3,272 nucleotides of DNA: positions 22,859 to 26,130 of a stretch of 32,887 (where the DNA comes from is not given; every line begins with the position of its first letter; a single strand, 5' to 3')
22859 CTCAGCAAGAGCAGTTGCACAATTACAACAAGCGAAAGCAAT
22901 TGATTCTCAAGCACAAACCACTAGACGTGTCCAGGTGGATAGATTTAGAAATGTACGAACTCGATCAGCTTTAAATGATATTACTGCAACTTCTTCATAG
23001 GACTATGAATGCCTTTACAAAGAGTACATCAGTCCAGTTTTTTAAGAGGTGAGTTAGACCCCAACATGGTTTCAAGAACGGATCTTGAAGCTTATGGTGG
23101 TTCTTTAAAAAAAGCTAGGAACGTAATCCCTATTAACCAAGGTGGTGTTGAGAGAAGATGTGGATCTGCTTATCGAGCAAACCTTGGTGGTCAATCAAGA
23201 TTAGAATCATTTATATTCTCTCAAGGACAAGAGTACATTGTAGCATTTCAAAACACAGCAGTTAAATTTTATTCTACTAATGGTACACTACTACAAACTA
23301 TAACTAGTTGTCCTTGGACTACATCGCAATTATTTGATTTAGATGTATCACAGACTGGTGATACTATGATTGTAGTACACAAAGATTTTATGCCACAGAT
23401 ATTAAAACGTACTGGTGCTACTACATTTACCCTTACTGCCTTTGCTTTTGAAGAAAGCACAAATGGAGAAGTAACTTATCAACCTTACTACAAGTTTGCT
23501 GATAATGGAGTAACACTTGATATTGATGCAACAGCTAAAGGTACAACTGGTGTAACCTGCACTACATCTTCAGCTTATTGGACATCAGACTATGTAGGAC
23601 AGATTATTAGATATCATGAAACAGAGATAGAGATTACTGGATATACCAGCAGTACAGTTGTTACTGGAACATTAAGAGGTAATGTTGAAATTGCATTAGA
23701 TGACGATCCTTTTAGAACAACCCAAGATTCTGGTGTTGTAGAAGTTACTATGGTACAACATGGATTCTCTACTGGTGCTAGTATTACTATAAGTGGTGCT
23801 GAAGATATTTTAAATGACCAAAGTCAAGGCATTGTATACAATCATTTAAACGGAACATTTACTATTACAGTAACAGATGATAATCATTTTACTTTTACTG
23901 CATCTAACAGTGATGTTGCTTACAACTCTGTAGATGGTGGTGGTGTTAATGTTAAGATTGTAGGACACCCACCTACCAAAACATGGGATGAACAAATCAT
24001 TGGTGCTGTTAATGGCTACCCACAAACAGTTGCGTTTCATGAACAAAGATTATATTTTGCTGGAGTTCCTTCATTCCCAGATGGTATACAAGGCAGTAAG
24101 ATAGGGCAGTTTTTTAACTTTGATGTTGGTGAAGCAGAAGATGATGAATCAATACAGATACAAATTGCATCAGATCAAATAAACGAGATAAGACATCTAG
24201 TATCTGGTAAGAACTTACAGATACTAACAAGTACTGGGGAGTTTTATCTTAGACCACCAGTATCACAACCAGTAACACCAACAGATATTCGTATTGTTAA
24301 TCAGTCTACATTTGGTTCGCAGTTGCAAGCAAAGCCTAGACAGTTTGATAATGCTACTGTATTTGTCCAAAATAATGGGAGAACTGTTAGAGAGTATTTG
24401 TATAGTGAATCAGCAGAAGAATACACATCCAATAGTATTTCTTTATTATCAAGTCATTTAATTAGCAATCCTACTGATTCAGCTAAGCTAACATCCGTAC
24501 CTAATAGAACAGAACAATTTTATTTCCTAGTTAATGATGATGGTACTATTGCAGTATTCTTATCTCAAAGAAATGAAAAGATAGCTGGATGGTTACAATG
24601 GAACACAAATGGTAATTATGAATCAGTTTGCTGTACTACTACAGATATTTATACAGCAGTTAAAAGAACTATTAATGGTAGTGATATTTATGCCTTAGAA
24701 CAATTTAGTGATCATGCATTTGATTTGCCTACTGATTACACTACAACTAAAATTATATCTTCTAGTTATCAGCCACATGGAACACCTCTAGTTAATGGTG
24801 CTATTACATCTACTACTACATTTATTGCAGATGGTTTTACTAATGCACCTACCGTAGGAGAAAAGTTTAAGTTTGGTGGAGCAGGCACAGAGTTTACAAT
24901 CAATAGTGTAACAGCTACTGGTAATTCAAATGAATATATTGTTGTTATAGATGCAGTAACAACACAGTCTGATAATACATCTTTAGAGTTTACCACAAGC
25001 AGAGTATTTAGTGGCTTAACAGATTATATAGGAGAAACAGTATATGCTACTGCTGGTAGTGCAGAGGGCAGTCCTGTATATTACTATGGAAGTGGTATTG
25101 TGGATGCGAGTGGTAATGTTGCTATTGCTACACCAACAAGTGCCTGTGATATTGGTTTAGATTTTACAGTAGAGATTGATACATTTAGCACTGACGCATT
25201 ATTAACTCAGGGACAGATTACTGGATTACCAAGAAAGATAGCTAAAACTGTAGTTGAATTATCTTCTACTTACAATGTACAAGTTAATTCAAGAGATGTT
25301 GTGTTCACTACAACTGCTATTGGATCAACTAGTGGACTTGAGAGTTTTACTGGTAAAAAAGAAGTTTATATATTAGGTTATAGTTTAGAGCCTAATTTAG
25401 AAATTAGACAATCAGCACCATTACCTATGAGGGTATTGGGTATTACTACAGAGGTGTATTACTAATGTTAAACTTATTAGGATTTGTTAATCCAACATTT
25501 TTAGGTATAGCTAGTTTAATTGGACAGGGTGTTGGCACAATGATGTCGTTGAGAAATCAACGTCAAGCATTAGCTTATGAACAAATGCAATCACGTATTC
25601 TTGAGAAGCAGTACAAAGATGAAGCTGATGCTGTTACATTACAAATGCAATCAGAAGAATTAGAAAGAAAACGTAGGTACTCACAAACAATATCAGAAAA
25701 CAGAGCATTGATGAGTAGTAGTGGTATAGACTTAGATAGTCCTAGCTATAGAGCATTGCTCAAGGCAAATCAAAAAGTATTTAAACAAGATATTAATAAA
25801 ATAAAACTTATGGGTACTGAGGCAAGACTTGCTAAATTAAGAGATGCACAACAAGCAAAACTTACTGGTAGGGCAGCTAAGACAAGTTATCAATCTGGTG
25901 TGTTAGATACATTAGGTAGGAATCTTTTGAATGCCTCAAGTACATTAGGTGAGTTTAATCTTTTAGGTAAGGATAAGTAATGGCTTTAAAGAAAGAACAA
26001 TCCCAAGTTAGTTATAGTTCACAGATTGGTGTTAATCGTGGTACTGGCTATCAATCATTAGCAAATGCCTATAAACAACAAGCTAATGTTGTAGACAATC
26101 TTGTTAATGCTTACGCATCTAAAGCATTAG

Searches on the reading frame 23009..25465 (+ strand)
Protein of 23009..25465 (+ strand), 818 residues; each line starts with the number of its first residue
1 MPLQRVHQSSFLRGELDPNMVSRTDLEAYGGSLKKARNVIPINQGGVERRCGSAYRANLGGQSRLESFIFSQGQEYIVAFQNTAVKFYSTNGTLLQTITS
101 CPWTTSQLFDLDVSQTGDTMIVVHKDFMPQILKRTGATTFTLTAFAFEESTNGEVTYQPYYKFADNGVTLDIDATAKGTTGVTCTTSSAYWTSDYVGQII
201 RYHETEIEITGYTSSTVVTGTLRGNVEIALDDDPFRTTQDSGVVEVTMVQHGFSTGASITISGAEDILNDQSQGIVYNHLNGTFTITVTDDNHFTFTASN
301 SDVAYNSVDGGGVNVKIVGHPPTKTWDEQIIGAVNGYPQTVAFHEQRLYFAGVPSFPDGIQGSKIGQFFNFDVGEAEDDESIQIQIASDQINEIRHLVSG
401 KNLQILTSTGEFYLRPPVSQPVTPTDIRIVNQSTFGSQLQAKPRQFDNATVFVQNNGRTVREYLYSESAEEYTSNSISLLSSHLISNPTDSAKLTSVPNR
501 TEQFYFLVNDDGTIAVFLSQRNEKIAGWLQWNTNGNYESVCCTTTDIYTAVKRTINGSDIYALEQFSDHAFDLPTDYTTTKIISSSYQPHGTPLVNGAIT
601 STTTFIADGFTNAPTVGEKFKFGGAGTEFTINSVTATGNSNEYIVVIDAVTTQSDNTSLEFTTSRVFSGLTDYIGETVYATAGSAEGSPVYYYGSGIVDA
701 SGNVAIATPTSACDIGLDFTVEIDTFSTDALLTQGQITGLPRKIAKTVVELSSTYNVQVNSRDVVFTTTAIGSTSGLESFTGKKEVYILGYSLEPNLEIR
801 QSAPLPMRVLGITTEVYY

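Call 48: search_protein_families(library=phrogs, proteins=[window:23009-25465:+], max_evalue=0.001)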
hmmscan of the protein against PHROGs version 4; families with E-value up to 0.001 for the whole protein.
window:23009-25465:+ (818 aa): 5 families
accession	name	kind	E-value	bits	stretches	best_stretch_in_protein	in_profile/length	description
phrog_376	-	tail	5.9e-125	419.3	1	4-816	4-707/712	tail protein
phrog_15566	-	tail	5.2e-49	168.2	1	319-815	29-546/552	tail protein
phrog_20269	-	unknown function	1.6e-23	84.3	1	8-368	7-332/374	-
phrog_457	-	tail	3.8e-09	36.6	1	367-561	382-575/793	tail protein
phrog_30010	-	unknown function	1.1e-05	25.4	1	458-571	189-304/517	-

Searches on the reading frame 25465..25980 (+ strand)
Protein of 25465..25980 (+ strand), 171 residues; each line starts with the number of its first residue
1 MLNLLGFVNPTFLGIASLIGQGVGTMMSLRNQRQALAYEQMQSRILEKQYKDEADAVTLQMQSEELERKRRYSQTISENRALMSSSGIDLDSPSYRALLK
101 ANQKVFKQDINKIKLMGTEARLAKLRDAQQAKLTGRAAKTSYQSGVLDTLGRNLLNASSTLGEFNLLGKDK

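Call 48: search_protein_families(library=phrogs, proteins=[window:25465-25980:+], max_evalue=0.001)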
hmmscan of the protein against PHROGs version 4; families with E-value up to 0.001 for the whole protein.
window:25465-25980:+ (171 aa): 1 family
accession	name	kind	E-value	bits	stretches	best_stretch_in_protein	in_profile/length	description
phrog_418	-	head and packaging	5.7e-10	40.5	1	16-163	8-155/166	internal virion protein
